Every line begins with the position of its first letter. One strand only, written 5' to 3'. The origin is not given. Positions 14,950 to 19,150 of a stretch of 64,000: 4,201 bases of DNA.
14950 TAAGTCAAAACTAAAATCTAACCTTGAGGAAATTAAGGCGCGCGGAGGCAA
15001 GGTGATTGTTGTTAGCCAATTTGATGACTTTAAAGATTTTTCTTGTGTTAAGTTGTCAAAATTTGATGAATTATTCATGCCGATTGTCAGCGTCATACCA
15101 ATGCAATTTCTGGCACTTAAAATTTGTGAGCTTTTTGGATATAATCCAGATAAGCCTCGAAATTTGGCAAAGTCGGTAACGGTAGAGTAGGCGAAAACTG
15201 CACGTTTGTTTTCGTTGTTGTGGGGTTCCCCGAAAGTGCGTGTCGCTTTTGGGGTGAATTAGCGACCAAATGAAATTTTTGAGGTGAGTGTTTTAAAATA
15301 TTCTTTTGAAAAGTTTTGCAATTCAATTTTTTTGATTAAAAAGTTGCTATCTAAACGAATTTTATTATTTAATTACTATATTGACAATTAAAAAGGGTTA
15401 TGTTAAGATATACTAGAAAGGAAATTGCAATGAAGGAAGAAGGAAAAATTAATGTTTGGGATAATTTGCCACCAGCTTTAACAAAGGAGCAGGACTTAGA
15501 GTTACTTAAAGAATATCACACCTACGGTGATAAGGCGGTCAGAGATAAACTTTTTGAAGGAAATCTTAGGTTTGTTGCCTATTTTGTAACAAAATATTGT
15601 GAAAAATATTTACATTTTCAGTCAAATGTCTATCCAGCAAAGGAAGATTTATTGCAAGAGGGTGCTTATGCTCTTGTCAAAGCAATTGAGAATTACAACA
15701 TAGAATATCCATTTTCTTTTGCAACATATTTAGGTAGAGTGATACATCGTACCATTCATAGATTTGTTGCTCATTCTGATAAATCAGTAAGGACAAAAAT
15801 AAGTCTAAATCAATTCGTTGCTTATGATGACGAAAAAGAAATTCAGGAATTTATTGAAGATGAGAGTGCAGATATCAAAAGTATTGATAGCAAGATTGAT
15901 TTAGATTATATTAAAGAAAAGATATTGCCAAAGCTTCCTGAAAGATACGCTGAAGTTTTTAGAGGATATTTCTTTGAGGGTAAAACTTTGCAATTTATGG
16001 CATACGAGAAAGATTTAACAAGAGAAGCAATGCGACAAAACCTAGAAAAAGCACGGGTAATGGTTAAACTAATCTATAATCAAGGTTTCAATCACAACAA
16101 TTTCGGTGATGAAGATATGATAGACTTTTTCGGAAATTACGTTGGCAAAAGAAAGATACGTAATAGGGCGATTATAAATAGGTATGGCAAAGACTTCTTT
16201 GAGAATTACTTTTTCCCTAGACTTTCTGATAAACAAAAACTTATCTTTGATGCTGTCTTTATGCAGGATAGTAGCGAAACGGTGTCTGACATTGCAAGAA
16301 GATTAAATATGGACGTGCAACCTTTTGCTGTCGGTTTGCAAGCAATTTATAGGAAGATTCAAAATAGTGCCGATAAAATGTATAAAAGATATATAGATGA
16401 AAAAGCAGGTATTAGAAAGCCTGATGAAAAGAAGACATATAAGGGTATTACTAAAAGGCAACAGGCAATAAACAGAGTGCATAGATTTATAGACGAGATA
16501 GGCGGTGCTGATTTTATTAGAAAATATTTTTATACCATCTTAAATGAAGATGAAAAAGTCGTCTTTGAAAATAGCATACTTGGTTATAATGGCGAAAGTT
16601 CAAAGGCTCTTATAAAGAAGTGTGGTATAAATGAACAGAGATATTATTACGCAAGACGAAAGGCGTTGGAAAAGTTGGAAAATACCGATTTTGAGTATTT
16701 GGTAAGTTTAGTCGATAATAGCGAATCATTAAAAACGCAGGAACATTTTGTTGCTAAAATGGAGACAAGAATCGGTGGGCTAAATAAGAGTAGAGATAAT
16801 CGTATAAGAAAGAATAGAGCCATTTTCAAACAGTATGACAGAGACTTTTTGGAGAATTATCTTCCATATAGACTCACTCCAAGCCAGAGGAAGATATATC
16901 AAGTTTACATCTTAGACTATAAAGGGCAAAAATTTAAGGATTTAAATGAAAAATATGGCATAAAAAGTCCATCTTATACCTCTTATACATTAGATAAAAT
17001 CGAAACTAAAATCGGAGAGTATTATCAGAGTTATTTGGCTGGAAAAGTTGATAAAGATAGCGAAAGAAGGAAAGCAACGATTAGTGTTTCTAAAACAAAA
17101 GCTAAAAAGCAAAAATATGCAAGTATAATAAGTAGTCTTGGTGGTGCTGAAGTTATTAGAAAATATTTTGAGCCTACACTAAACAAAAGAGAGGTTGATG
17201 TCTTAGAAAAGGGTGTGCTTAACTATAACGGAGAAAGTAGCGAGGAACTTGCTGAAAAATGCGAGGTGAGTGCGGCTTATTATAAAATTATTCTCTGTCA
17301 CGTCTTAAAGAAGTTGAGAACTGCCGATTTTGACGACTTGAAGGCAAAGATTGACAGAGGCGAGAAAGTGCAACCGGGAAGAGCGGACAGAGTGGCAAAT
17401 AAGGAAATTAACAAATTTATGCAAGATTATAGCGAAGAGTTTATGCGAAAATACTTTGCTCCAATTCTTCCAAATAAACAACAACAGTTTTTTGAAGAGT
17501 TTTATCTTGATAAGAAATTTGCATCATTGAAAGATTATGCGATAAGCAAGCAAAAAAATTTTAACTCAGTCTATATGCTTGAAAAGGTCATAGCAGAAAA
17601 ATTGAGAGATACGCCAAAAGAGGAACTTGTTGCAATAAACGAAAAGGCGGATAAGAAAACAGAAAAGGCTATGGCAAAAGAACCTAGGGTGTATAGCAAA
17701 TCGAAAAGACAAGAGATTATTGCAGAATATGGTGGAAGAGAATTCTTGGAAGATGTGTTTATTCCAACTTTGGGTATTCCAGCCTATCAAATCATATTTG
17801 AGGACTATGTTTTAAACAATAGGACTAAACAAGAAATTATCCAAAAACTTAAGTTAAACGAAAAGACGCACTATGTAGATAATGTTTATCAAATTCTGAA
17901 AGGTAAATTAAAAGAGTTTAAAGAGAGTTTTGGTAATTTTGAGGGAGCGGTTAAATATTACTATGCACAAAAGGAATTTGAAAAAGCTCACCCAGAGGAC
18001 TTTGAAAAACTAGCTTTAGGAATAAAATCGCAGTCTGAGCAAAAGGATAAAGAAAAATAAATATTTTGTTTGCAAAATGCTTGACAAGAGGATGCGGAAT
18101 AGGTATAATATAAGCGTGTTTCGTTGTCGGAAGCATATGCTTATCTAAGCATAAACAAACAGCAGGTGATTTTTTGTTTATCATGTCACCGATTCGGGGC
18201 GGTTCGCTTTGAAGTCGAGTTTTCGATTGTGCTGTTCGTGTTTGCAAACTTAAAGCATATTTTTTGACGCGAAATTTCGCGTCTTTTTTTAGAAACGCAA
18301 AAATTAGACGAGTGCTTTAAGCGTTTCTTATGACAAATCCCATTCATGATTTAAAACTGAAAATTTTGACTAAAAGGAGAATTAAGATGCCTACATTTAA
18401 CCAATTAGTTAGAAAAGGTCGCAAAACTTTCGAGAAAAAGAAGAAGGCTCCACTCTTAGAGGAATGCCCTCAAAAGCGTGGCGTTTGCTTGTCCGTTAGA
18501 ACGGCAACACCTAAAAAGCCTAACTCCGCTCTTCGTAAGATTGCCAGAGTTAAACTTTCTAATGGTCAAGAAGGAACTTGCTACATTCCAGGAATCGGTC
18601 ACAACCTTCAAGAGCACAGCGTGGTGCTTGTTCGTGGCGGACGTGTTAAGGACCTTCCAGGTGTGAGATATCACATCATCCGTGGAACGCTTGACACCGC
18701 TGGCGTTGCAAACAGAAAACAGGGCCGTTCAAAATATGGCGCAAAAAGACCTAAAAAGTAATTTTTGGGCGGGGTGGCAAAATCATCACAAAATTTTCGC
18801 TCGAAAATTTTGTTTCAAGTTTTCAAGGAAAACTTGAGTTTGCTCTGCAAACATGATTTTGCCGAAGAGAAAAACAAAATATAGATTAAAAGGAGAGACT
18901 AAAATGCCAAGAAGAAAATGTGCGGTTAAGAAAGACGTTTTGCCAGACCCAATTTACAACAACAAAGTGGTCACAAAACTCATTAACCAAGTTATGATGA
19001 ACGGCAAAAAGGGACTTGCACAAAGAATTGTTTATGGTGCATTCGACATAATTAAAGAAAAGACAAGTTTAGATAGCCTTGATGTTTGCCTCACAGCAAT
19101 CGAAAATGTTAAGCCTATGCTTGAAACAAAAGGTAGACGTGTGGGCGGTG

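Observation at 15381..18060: Giant sigma-like protein: sigma region 2+4 core fused to six extra tandem sigma-4-like HTH modules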

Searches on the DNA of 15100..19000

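Call 72: search_rna_families(source=window, start=15100, end=19000, threshold=evalue, max_evalue=1)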
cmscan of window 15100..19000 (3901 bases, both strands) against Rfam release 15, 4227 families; matches with E-value up to 1: 4.
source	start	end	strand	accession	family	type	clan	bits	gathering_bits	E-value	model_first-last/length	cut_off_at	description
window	18256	18386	+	RF02168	PVT1_5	Gene; lncRNA;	-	25.2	60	0.41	1-133/133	no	Pvt1 oncogene conserved region 5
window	18195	18294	+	RF02538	TarB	Gene; sRNA;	-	23.7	80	0.25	1-79/79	no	Vibrio ToxT activated RNA TarB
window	18184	18290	+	RF00022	GcvB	Gene;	-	18.9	42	0.48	1-204/204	no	GcvB RNA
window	18785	18950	+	RF02456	Diantho_3_UTR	Cis-reg;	-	16.7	100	0.68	1-205/205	no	Dianthovirus RNA2 3'UTR stem loops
